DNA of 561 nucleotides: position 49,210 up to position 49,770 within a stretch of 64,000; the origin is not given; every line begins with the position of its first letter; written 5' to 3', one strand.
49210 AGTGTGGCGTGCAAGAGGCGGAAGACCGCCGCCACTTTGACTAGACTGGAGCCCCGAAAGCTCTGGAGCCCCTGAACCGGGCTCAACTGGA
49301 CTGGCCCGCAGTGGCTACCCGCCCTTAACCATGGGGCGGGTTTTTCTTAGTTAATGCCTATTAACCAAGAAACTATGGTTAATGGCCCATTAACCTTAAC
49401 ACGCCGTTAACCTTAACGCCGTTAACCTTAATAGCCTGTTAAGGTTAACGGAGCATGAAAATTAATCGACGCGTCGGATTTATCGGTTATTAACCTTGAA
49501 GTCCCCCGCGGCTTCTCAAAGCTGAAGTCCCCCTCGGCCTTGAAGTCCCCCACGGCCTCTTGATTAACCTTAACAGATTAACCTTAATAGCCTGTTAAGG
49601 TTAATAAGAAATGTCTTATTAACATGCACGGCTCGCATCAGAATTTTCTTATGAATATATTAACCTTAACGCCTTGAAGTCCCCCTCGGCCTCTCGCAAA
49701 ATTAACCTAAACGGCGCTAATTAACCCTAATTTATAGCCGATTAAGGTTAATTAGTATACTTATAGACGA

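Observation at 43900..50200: CtrA-box-like motifs (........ half-sites, TTAA-N7-TTAAC/G full sites) are strongly enriched in noncoding DNA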

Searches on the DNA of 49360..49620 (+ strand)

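Call 62: search_dna_similar(query=window:49360-49620:+, collection=phages, mode=distant, max_evalue=0.01, max_rows=30)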
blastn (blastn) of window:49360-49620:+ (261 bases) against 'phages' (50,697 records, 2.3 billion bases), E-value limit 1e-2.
Records with a match: 26; places in all: 73; records where one place covers at least 80% of the query: 0.
Best place of each record, by identity: >=99% 1; 95-99% 1; 80-90% 7; 60-80% 17.
By first word of the organism name: Brevundimonas 13; Caulobacter 9; Bertelyvirus 2; Erythrobacter 2.
By host as written in the record: Caulobacter vibrioides CB15 10; Brevundimonas pondensis LVF1 8; Brevundimonas goettingensis LVF2 3; Brevundimonas pondensis EIF1 1; Caulobacter crescentus NA1000 1; Erythrobacter sp. JL475 1; Brevundimonas subvibrioides ATCC 15264 1; Erythrobacter sp. 1.
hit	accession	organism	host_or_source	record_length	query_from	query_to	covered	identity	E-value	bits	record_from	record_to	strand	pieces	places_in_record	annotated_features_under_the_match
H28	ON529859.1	Brevundimonas phage vB_BgoS-BabaJaga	Brevundimonas goettingensis LVF2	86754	15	254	58%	80.7%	5e-4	149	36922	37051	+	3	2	none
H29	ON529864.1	Brevundimonas phage vB_BgoS-Fanboy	Brevundimonas goettingensis LVF2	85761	46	254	46%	79.0%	5e-4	99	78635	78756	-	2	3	none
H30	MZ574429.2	Caulobacter phage C1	Caulobacter vibrioides CB15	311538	18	92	29%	79.2%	2e-8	65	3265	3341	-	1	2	right and left terminal repeat sequences and all genes contained ...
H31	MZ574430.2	Caulobacter phage C2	Caulobacter vibrioides CB15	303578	18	92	29%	79.2%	2e-8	65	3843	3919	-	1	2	right and left terminal repeat sequences and all genes contained ...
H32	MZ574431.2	Caulobacter phage J4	Caulobacter vibrioides CB15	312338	18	92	29%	79.2%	2e-8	65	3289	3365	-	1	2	right and left terminal repeat sequences and all genes contained ...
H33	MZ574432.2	Caulobacter phage BL47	Caulobacter vibrioides CB15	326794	18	92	29%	79.2%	2e-8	65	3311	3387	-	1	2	right and left terminal repeat sequences and all genes contained ...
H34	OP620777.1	Bertelyvirus sp.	Caulobacter vibrioides CB15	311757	18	92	29%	79.2%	2e-8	65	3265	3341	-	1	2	right and left terminal repeat sequences and all genes contained ...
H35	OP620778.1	Bertelyvirus sp.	Caulobacter vibrioides CB15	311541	18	92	29%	79.2%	2e-8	65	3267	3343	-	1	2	right and left terminal repeat sequences and all genes contained ...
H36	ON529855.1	Brevundimonas phage vB_BpoS-Domovoi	Brevundimonas pondensis EIF1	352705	61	245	23%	100.0%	9e-7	109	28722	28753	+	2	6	none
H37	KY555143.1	Caulobacter phage Ccr2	Caulobacter crescentus NA1000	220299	15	91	30%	75.6%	5e-4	50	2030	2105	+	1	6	right and left terminal repeat sequences and all genes contained ...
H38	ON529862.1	Brevundimonas phage vB_BpoS-Poludnitsa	Brevundimonas pondensis LVF1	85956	15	90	29%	76.3%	4e-5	55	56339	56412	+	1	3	none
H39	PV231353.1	Caulobacter phage RBC57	Caulobacter vibrioides CB15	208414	15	91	30%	74.0%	6e-3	46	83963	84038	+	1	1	none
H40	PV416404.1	Erythrobacter phage XM05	Erythrobacter sp. JL475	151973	16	90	29%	75.3%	5e-4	50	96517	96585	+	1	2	none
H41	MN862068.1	Brevundimonas phage vB_BsubS-Delta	Brevundimonas subvibrioides ATCC 15264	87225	15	83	26%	76.8%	5e-4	51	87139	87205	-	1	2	none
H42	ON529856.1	Brevundimonas phage vB_BpoS-Leszy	Brevundimonas pondensis LVF1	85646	15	83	26%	75.4%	6e-3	46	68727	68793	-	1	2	none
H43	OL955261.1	Erythrobacter phage vB_EliS-L02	Erythrobacter sp.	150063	31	92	24%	82.8%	8e-8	64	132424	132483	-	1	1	none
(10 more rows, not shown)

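Call 80: get_annotated_region(hit=H41, flank=2500)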
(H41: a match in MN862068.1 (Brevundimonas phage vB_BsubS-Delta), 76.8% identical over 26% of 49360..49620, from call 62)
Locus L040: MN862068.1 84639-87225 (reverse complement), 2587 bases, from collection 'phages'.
description: Brevundimonas phage vB_BsubS-Delta, complete genome.
organism: Brevundimonas phage vB_BsubS-Delta (NCBI taxid 2696338)
taxonomy: Viruses; Duplodnaviria; Heunggongvirae; Uroviricota; Caudoviricetes
host: Brevundimonas subvibrioides ATCC 15264; source: pond water; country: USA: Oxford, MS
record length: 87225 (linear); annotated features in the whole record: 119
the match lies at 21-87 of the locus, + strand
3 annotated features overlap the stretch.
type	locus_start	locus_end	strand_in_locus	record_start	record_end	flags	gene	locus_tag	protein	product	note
CDS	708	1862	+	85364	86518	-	-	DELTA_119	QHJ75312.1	hypothetical protein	-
CDS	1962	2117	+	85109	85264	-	-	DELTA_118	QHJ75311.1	hypothetical protein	-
CDS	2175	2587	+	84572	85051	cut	-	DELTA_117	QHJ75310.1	hypothetical protein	-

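Call 81: get_annotated_region(hit=H28, flank=2500)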
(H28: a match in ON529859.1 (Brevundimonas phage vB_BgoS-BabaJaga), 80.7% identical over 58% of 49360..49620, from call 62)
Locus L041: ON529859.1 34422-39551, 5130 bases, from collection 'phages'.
description: Brevundimonas phage vB_BgoS-BabaJaga, complete genome.
organism: Brevundimonas phage vB_BgoS-BabaJaga (NCBI taxid 2948593)
taxonomy: Viruses; Duplodnaviria; Heunggongvirae; Uroviricota; Caudoviricetes
host: Brevundimonas goettingensis LVF2; source: sewage; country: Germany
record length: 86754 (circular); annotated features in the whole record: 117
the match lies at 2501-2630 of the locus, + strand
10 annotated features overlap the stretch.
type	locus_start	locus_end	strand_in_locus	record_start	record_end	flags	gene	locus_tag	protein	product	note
CDS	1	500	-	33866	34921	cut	-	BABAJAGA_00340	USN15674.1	hypothetical protein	-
CDS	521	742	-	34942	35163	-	-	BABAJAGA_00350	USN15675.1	hypothetical protein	-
CDS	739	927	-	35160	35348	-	-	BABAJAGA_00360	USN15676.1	hypothetical protein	-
CDS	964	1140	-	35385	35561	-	-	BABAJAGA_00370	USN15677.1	hypothetical protein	-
CDS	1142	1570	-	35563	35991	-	-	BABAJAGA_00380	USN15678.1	hypothetical protein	-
CDS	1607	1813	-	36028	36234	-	-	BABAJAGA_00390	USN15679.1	hypothetical protein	-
CDS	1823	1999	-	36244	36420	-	-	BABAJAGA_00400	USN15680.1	hypothetical protein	-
CDS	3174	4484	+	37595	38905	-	-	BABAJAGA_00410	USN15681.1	hypothetical protein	-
CDS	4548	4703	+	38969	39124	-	-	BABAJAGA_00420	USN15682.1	hypothetical protein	-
CDS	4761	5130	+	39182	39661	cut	-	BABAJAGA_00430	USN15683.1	hypothetical protein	-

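Call 82: get_annotated_region(hit=H43, flank=2500)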
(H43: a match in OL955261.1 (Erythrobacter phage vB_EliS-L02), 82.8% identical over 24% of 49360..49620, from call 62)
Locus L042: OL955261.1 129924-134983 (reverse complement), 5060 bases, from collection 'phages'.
description: Erythrobacter phage vB_EliS-L02, complete genome.
organism: Erythrobacter phage vB_EliS-L02 (NCBI taxid 2909139)
taxonomy: Viruses; Duplodnaviria; Heunggongvirae; Uroviricota; Caudoviricetes
host: Erythrobacter sp.; source: -; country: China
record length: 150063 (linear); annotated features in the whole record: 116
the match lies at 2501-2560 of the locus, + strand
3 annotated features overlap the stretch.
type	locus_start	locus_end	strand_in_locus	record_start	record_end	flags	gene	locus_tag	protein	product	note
CDS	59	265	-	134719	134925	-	-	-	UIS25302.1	hypothetical protein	-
CDS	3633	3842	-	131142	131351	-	-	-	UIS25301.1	hypothetical protein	-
CDS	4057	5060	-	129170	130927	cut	-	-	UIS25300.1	terminase-like family protein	-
